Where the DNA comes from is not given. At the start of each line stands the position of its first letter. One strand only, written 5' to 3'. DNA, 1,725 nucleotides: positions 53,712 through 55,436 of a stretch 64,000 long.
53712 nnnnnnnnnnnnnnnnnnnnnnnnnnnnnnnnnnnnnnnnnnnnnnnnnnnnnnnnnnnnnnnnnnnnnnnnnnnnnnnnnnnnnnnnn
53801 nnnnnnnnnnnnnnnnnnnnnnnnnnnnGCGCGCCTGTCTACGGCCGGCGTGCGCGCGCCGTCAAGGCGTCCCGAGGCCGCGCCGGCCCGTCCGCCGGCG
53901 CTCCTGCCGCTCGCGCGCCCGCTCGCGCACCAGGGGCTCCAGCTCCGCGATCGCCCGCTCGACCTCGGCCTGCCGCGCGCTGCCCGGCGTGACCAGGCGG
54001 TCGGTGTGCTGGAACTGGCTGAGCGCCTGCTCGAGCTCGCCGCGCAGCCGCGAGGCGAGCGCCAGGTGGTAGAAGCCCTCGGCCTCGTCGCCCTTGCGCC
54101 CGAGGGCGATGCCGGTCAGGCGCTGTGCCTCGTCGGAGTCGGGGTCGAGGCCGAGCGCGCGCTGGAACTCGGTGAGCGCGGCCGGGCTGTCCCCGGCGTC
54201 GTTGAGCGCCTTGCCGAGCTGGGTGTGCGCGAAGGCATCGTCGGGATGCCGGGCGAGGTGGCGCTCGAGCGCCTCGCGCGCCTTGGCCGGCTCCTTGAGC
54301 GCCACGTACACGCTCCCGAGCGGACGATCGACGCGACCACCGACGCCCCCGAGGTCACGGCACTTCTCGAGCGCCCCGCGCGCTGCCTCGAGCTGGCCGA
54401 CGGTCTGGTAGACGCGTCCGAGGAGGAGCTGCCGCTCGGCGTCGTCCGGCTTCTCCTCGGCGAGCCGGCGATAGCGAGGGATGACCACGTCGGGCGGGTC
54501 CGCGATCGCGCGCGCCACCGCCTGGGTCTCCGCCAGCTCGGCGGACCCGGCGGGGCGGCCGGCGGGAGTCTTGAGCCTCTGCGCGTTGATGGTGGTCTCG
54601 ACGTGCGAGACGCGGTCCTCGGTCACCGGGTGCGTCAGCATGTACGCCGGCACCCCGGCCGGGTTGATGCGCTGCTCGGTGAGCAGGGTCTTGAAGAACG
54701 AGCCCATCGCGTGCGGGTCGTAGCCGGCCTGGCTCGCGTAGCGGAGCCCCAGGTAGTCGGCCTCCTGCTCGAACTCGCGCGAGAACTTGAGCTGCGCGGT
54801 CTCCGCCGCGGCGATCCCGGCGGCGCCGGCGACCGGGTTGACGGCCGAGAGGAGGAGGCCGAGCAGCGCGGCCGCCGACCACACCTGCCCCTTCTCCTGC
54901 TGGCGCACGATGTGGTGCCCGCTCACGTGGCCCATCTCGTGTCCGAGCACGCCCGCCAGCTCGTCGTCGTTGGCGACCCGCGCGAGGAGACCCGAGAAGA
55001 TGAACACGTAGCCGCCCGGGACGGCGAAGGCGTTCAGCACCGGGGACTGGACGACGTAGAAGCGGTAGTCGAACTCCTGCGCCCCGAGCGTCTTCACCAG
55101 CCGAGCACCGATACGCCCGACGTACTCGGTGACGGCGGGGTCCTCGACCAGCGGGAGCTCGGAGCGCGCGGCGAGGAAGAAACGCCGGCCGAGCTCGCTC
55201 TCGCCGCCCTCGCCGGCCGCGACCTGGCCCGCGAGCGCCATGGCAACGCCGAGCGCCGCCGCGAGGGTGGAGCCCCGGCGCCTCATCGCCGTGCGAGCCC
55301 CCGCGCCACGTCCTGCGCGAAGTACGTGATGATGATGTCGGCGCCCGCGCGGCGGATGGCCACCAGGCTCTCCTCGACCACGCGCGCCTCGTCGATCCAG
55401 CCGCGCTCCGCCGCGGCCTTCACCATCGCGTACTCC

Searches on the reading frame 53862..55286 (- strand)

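Call 63: search_protein_families(library=pfam, proteins=[window:53862-55286:-], max_evalue=0.001)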
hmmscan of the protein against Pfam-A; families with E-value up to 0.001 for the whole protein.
window:53862-55286:- (474 aa): 12 families
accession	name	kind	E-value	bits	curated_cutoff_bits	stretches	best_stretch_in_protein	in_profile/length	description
PF01435.24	Peptidase_M48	-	1.3e-36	126.6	20.3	1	52-232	3-185/186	Peptidase family M48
PF13428.12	TPR_14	-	1.3e-10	41.3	23.5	1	323-359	7-43/44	Tetratricopeptide repeat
PF00515.34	TPR_1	-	4.3e-10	39.4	27.8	0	351-383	1-33/34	Tetratricopeptide repeat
PF13424.12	TPR_12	-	6.5e-10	39.5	30.1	1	323-380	9-74/77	Tetratricopeptide repeat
PF23914.1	TPR_CcmH_CycH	-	1.2e-09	38.6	42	0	339-402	38-101/158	Cytochrome c-type biogenesis protein H TPR domain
PF13414.12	TPR_11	-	6.8e-09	35.7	26.8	1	358-399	1-42/42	TPR repeat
PF07719.23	TPR_2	-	1.9e-08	34.2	27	0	351-383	1-33/34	Tetratricopeptide repeat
PF14559.12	TPR_19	-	2e-07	31.7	25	1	329-390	3-64/68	Tetratricopeptide repeat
PF13432.12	TPR_16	-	2.6e-07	31.4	32.7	1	323-384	3-64/65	Tetratricopeptide repeat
PF13181.12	TPR_8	-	3.5e-07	30.3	25.7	0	286-309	4-27/34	Tetratricopeptide repeat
PF13431.12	TPR_17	-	1.2e-06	28.8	24.4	0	344-371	6-33/34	Tetratricopeptide repeat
PF13174.12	TPR_6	-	2.1e-06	28.4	26.3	0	323-349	6-32/33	Tetratricopeptide repeat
